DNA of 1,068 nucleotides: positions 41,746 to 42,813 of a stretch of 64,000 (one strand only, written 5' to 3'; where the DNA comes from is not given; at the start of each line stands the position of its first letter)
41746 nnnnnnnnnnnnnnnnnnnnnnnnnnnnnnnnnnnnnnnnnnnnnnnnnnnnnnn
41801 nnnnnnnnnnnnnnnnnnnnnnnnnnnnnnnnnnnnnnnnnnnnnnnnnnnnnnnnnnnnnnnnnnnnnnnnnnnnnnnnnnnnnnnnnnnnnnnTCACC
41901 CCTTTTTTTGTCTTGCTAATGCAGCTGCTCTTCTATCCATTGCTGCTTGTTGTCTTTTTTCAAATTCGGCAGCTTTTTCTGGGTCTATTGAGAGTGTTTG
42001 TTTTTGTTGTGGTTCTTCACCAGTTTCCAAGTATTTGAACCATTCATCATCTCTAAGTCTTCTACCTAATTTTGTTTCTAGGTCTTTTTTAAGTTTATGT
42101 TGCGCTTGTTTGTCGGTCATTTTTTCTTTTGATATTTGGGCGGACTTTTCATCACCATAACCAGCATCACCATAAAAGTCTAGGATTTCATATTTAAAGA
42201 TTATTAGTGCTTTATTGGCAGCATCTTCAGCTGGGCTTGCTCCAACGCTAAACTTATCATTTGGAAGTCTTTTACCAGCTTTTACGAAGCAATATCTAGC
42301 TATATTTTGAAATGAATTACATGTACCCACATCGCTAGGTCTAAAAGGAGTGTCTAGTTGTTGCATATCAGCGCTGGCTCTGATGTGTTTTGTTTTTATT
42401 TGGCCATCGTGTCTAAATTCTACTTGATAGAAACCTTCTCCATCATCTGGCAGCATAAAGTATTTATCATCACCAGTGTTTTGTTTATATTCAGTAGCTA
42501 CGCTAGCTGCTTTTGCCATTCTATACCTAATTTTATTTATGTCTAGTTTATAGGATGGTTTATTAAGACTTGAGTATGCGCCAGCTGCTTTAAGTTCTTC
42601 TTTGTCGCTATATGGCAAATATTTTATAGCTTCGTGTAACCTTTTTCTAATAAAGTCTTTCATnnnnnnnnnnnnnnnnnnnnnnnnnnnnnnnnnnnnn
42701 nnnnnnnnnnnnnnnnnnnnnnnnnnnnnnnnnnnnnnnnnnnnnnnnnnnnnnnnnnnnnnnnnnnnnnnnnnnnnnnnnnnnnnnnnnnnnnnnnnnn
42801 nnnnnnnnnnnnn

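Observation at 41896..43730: Convergent two-gene operon: 356-aa Pol-beta-type nucleotidyltransferase (GS-x9-DID) plus unknown 255-aa partner, inside a compositionally foreign island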

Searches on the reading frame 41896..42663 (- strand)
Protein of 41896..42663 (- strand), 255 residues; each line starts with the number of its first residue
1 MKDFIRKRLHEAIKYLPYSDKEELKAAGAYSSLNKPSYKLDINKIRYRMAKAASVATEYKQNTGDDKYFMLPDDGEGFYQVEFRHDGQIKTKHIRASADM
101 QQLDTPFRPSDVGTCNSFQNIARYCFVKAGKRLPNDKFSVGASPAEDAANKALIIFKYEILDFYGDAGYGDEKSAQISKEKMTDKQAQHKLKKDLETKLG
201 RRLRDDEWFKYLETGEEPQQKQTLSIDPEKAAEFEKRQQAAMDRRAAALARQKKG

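Call 3: search_protein_families(library=pfam, proteins=[window:41896-42663:-], max_evalue=0.1)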
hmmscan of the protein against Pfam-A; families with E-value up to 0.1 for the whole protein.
window:41896-42663:- (255 aa): 1 family
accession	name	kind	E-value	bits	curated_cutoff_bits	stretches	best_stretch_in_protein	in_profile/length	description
PF13589.12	HATPase_c_3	-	0.053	14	25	0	50-97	17-64/137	Histidine kinase-, DNA gyrase B-, and HSP90-like ATPase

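Call 4: search_protein_families(library=phrogs, proteins=[window:41896-42663:-], max_evalue=0.01)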
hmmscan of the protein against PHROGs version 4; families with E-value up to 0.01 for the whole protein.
window:41896-42663:- (255 aa): 0 families

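Call 7: search_dna_similar(query=window:41896-42663:-, collection=phages, mode=protein, max_rows=40, max_evalue=0.01)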
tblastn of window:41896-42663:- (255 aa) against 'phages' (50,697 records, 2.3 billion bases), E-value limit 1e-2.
No match.
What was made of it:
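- Tried and rejected: tblastn of the partner against phages: no match (call 7).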

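Call 13: find_homologous_proteins(query=window:41896-42663:-, max_evalue=0.001)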
Query window:41896-42663:- (255 aa): 69 proteins with E <= 0.001 among 1372 candidates.
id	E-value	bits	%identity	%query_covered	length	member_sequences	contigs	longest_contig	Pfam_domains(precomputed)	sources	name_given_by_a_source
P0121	2.5e-161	553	98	100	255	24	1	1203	-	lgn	-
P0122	3.2e-145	500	89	99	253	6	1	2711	-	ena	-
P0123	4.8e-116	404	88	80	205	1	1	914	-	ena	-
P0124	4.8e-98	345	64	100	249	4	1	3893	-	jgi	-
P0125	3.1e-97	343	67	93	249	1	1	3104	-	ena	-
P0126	1.1e-96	341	64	100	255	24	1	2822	-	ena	-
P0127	2.5e-96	340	66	93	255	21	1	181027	-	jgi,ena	jgi:hypothetical protein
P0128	1.2e-95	338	63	100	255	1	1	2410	-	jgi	-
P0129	1.4e-95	337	63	99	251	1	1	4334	-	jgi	-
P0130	6.6e-95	335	63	100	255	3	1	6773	-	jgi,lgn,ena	-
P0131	1.0e-94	335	63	99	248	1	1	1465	-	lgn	-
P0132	4.2e-94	333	63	100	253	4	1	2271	-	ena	-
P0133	6.7e-94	332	63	100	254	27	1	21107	-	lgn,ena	-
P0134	7.7e-94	332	63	99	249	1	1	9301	-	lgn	-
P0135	6.2e-92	325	63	94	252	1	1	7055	-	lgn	-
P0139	1.8e-91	324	60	100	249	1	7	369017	-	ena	-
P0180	1.6e-67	246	53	97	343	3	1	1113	PF13673.14,PF13508.14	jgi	jgi:hypothetical protein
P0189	8.3e-19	86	35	84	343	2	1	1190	-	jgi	-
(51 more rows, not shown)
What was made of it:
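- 41896..42663 (-): Gene for the 255-aa partner (accessory) protein. No known domain or fold. 69 homologues (call 13).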

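Call 15: find_encoding_contigs(protein=P0127, flank=6000, max_places=3)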
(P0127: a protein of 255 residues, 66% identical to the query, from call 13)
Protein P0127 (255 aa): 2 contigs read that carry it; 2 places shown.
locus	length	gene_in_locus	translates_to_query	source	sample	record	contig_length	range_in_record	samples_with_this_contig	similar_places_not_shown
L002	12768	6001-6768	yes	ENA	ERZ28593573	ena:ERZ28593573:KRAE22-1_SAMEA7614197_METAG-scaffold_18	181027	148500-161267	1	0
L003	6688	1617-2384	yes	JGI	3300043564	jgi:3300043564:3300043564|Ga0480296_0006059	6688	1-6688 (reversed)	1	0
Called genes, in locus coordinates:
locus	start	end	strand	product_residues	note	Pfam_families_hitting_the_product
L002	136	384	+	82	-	-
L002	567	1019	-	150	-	-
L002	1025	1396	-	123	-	-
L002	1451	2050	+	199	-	-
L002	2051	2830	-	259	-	-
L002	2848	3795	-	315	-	-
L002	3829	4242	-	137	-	-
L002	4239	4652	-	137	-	-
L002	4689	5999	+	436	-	-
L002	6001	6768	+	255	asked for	-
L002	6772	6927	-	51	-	-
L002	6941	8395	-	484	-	PF14284:PcfJ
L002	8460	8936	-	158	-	-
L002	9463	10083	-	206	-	-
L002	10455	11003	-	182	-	-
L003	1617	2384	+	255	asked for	-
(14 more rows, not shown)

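Call 16: find_encoding_contigs(protein=P0139, flank=6000, max_places=3)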
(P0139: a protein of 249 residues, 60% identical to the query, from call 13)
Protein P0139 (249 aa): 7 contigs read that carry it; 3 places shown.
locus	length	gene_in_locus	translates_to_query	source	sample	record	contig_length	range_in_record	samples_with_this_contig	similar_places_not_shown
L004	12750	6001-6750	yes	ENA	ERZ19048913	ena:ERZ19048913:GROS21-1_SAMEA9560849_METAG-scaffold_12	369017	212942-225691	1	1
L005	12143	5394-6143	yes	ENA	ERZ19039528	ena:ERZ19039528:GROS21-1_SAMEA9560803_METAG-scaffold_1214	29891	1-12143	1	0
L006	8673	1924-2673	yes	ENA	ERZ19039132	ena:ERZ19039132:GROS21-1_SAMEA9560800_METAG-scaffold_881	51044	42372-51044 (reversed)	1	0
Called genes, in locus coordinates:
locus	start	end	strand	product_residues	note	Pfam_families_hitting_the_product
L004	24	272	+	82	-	-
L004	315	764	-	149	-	-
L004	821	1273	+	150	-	-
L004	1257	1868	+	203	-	-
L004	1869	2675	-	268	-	-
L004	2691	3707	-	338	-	-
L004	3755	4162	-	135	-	-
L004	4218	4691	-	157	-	-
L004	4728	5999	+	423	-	-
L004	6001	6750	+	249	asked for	-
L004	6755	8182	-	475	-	PF14284:PcfJ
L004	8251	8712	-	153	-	-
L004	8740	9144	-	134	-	-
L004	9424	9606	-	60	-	-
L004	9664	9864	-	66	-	-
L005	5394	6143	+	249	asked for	-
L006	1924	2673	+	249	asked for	-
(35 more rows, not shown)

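Call 19: search_protein_families(library=pfam, proteins=[P0180, P0189], max_evalue=0.01)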
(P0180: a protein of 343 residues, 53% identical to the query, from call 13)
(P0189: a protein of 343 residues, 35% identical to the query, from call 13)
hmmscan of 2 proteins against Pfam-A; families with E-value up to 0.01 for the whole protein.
P0180 (343 aa): 3 families
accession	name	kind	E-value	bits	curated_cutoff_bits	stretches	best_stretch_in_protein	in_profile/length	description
PF13508.13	Acetyltransf_7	-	2.8e-06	28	27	1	30-94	30-84/84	Acetyltransferase (GNAT) domain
PF13673.13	Acetyltransf_10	-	1.3e-05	25.6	23.6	1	31-94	53-109/128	Acetyltransferase (GNAT) domain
PF00583.31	Acetyltransf_1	-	4.6e-05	24.1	20.7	1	27-92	57-116/116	Acetyltransferase (GNAT) family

P0189 (343 aa): 0 families

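Call 25: search_solved_structures(query=A2, max_evalue=10, show_alignments=2)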
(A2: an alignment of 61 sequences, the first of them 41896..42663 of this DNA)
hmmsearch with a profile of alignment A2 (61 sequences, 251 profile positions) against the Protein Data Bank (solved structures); distinct sequences matched with E-value up to 10: 4.
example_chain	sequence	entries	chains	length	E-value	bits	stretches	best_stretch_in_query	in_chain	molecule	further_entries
3pg0_A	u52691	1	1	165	0.0021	20.7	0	56-87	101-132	ThreeFoil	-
9e2g_4M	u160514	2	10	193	0.88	12.1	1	182-242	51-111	MOP23A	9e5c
5xg5_A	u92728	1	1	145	4.8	9.7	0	60-88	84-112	MITSUBA-1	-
5cwh_A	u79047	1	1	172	9.1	8.8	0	140-196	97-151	Designed helical repeat protein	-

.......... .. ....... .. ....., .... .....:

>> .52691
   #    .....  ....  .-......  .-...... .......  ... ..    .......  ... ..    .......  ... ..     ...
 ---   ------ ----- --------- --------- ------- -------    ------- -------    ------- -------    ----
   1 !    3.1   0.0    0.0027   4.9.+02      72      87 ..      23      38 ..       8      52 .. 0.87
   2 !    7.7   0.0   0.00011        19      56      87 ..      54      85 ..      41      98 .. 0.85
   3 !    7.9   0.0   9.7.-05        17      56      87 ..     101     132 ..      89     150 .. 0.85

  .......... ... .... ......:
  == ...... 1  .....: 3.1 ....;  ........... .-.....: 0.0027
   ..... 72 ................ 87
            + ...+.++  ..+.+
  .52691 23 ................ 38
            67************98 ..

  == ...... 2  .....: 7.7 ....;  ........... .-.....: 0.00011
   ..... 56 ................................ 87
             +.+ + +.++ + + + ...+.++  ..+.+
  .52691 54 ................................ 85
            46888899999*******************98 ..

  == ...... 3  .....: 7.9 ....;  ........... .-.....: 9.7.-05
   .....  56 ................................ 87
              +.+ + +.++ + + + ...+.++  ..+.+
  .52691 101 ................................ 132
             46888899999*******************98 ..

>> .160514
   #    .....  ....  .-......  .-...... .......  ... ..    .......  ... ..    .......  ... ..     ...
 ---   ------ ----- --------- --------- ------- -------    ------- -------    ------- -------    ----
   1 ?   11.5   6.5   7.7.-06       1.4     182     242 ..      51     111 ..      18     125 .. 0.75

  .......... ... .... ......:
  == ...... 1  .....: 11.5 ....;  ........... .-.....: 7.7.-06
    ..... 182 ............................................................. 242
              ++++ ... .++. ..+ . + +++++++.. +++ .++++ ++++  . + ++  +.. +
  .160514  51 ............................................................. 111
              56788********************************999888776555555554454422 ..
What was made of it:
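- Tried and rejected: Judged to be chance (call 25).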

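Call 26: search_protein_families(library=padloc, proteins=[window:41896-42663:-], max_evalue=0.1)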
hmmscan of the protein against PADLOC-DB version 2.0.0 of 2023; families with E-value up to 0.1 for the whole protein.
window:41896-42663:- (255 aa): 0 families

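Call 27: search_protein_families(library=ncbifam, proteins=[window:41896-42663:-], max_evalue=0.1)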
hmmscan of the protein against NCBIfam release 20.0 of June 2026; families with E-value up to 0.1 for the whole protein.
window:41896-42663:- (255 aa): 0 families

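Call 30: predict_structure(alignment_id=A2)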
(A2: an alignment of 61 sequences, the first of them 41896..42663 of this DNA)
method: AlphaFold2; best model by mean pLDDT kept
length: 255 residues; sequences in the alignment: 61
mean_pLDDT: 78.0   pTM: 0.53
mean pLDDT of the five models: 78.0, 77.9, 77.8, 76.2, 76.1
residues with pLDDT >= 90: 62; 70-90: 122; 50-70: 48; < 50: 23
segments of 3 or more residues with pLDDT < 50: 27-32, 167-179
pLDDT, mean of each block of 10 residues (from residue 1): 78 64 51 57 89 94 91 92 89 79 68 82 90 85 93 93 63 47 72 84 85 81 59 81 88 67
secondary structure, 60 per line:
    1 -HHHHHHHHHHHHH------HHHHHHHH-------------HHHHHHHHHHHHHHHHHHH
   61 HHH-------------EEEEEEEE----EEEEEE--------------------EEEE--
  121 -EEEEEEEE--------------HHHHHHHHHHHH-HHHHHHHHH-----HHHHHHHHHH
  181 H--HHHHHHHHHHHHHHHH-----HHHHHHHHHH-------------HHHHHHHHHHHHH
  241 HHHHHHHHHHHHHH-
elements in order: H2-14 H21-28 H42-63 E77-84 E89-94 E115-118 E122-129 H144-155 H157-165 H171-181 H184-199 H205-214 H228-254
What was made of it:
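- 42259..42663 (-): Partner N-half (aa 1-135): helices plus a four-stranded beta-meander with conserved G75, G77 and G87. AF2 (call 30).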

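Call 50: search_protein_representatives(alignment_id=A2)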
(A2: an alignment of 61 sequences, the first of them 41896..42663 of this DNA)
Query: 61 sequences, 251 profile positions. Proteins with E-value up to 0.001 (for the whole library): 69; up to 1e-10: 42; up to 1e-30: 12. The best 69 are listed.
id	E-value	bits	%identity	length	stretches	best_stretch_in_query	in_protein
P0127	9.6e-127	437.9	-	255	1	1-249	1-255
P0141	1.3e-113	394.9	-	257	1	1-249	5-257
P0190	2.0e-99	348.4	-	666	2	13-247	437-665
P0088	8.1e-90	317.0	-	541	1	1-249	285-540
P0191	4.5e-62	226.1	-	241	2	1-191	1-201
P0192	6.8e-61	222.2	-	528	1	10-244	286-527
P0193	2.9e-59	216.9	-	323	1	1-247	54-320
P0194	9.6e-46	172.6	-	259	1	54-249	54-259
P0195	9.2e-38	146.4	-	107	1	1-111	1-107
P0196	6.8e-37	143.6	-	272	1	137-249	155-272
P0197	7.6e-34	133.6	-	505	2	3-130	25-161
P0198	1.1e-33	133.1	-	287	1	1-242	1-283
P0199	1.4e-25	106.5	-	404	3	65-231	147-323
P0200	6.0e-25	104.4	-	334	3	55-232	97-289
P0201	1.3e-24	103.3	-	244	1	58-248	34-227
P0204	3.2e-24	102.1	-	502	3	65-225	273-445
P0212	9.7e-21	90.7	-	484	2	52-230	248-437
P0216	9.6e-18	80.9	-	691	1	111-228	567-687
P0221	6.1e-15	71.7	-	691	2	175-248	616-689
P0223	9.7e-15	71.0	-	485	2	5-173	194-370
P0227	6.1e-12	61.8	-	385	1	137-245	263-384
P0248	7.6e-05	38.6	-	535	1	32-198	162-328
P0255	8.5e-04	35.2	-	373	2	135-214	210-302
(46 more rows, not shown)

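Call 52: search_protein_families(library=pfam, proteins=[P0197, P0199, P0204, P0212, P0223, P0248, P0227, P0255, P0190, P0216], max_evalue=0.01)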
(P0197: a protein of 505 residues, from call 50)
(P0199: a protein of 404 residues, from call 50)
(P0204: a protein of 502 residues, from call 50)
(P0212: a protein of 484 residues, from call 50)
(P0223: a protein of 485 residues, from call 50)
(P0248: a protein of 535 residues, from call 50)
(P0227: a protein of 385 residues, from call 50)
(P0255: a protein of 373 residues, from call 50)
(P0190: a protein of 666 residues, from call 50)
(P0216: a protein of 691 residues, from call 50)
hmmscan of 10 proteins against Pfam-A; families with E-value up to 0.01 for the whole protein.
P0197 (505 aa): 0 families

P0199 (404 aa): 0 families

P0204 (502 aa): 0 families

P0212 (484 aa): 0 families

P0223 (485 aa): 0 families

P0248 (535 aa): 0 families

P0227 (385 aa): 2 families
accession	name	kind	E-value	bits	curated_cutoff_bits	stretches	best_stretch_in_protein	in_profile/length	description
PF13508.13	Acetyltransf_7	-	0.0012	19.6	27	1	23-75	40-83/84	Acetyltransferase (GNAT) domain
PF13673.13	Acetyltransf_10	-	0.0012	19.3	23.6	1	22-80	62-113/128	Acetyltransferase (GNAT) domain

P0255 (373 aa): 0 families

P0190 (666 aa): 4 families
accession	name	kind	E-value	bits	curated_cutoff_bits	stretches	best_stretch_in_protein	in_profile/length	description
PF01909.29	NTP_transf_2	-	0.0001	23.1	21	1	93-151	13-62/93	Nucleotidyltransferase domain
PF13508.13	Acetyltransf_7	-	0.00027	21.7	27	1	352-416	30-84/84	Acetyltransferase (GNAT) domain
PF00583.31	Acetyltransf_1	-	0.00041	21.1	20.7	1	302-414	29-116/116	Acetyltransferase (GNAT) family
PF13673.13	Acetyltransf_10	-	0.00075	19.9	23.6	1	353-417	53-110/128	Acetyltransferase (GNAT) domain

P0216 (691 aa): 2 families
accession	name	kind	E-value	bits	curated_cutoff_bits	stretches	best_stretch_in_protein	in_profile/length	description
PF09748.14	Med10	-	0.00039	20.8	23.3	1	24-76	38-86/119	Transcription factor subunit Med10 of Mediator complex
PF01909.29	NTP_transf_2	-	0.00081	20.2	21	1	82-125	6-44/93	Nucleotidyltransferase domain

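Call 79: find_related_loci(query=A2, collection=viral_contigs, flank=6000)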
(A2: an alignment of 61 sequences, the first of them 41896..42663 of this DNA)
Query A2 (255 aa) in viral_contigs; peptide patterns used: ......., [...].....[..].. (x = any residue, [..] = any of these).
50 stretches matched a pattern; 10 encode a relative of the query (tblastn E <= 1e-3); 10 distinct loci.
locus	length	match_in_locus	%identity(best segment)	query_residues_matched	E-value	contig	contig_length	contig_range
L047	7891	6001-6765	96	1-255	7e-168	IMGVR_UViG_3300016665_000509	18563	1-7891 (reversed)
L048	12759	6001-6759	89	1-253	1e-154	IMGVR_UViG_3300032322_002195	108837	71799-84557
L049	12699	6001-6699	68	1-238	8e-107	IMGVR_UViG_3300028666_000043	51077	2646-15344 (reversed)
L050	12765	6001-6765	63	1-254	1e-103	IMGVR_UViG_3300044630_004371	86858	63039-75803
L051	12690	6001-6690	59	5-238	7e-92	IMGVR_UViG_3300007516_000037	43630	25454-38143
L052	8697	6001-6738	58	1-249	3e-88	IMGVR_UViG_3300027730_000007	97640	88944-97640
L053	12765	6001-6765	49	1-253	4e-66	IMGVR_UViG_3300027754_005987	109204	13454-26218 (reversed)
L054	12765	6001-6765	49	1-253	4e-66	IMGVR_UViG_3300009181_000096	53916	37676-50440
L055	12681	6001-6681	49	1-255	3e-62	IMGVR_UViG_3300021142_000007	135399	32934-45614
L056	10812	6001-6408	28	42-183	2e-6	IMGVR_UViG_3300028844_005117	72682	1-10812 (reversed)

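Call 90: search_protein_families(library=phrogs, proteins=[window:41896-42663:-], max_evalue=0.001)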
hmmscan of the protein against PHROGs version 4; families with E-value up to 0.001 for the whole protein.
window:41896-42663:- (255 aa): 0 families
